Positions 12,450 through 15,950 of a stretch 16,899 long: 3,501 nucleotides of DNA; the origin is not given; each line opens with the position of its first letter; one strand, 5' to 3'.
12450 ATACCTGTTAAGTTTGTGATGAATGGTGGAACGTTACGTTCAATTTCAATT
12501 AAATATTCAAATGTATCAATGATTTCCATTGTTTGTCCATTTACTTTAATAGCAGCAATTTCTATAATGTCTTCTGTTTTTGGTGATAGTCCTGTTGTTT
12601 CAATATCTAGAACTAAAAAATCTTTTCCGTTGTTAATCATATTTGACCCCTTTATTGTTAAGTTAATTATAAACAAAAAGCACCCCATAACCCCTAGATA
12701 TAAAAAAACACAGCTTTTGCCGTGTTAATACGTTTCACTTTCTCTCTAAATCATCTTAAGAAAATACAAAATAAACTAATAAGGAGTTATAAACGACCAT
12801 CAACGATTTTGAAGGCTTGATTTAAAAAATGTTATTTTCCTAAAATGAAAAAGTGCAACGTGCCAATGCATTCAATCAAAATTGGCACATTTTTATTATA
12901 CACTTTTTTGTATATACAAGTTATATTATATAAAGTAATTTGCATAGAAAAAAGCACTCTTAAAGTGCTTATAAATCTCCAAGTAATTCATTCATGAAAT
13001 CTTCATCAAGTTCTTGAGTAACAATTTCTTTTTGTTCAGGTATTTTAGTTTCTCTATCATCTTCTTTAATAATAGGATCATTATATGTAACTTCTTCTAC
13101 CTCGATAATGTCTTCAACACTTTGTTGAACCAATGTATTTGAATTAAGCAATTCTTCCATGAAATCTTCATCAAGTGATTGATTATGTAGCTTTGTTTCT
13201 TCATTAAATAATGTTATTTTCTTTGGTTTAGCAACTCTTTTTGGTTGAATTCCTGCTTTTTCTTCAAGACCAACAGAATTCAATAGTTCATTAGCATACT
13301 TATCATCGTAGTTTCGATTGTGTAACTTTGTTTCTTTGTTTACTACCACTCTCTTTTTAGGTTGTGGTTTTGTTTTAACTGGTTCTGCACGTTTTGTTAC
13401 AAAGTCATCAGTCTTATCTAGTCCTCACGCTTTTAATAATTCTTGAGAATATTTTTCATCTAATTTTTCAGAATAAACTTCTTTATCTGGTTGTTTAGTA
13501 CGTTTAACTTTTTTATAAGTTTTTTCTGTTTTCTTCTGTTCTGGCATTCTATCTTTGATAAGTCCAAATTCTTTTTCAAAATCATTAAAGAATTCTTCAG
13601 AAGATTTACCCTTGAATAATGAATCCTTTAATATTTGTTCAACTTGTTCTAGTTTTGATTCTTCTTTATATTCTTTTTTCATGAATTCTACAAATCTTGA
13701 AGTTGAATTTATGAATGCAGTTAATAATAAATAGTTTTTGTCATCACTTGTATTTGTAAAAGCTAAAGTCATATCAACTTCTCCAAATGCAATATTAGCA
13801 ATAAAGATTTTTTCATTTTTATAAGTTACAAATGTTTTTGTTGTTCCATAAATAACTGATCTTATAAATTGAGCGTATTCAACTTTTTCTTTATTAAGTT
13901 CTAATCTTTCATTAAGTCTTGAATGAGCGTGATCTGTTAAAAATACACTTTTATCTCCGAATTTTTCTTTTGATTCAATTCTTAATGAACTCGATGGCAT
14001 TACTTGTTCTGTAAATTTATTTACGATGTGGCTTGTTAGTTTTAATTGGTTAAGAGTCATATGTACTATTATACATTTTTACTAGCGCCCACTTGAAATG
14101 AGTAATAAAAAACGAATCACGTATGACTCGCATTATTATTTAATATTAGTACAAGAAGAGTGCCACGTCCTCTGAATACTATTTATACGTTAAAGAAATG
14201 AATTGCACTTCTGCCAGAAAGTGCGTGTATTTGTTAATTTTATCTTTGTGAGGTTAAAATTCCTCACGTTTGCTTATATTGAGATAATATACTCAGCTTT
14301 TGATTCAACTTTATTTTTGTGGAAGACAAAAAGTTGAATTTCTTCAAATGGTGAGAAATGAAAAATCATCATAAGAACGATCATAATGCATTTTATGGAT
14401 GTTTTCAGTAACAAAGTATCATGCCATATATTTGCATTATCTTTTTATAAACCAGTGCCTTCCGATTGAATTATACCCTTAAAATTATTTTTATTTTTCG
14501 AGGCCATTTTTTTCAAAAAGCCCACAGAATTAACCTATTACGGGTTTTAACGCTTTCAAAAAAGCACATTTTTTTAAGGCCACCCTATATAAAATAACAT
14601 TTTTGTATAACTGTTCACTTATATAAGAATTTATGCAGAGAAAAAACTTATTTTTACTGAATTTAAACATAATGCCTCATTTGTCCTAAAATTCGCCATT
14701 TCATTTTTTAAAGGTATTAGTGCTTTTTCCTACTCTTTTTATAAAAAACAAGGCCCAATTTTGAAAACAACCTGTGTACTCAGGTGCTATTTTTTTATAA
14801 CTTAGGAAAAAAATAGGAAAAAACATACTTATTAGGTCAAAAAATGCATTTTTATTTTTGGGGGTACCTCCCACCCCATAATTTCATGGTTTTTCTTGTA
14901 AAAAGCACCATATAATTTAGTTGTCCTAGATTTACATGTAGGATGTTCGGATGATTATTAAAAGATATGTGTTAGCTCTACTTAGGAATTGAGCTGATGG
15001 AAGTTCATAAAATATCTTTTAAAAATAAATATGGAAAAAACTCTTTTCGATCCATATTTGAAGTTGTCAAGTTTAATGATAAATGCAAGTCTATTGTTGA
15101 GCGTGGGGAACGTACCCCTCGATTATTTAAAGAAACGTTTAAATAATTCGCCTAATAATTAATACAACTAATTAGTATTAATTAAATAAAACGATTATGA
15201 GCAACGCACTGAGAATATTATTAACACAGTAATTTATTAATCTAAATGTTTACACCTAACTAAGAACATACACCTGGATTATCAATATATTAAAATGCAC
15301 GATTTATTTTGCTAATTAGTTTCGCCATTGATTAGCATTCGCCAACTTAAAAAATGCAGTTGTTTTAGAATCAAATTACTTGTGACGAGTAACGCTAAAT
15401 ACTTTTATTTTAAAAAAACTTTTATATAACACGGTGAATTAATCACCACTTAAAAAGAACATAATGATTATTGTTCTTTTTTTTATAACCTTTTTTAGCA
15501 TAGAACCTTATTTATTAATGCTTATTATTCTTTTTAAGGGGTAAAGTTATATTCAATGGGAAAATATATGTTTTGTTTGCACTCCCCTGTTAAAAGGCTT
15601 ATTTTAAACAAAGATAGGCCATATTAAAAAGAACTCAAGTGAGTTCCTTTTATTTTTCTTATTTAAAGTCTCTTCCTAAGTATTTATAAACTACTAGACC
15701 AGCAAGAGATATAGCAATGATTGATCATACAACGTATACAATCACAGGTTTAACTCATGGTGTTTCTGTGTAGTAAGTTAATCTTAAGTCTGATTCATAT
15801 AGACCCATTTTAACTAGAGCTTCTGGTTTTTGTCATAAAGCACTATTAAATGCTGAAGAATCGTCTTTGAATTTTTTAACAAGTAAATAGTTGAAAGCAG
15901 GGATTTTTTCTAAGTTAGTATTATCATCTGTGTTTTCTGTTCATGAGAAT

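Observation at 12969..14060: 363-aa protein: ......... N-domain fused to four copies of an acidic ETKLHN............ peptide repeat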

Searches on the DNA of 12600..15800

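Call 44: search_rna_families(source=window, start=12600, end=15800, threshold=evalue, max_evalue=1)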
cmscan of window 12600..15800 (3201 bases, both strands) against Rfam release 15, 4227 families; matches with E-value up to 1: 2.
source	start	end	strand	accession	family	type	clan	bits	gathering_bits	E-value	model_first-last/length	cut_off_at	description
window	12715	12814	+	RF01205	snR62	Gene; snRNA; snoRNA; CD-box;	CL00055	34.6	55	0.29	1-100/100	no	Small nucleolar RNA snR62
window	14727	14762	-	RF02914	DUF805b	Cis-reg;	CL00115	17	35.6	0.23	1-35/35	no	DUF805b RNA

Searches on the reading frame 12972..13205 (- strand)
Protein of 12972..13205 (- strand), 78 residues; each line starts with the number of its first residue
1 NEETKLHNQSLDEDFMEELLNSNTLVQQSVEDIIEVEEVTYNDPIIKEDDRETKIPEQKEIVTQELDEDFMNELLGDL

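Call 68: find_homologous_proteins(query=window:12972-13205:-, max_evalue=10)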
Query seq(78 aa): no candidate shares three 5-residue words with the query. No homologue found.
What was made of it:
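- The tail-only database search was uninformative (call 68).
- Tried and rejected: The tail-only search returned no candidates, not even the query itself, so it is uninformative (call 68).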
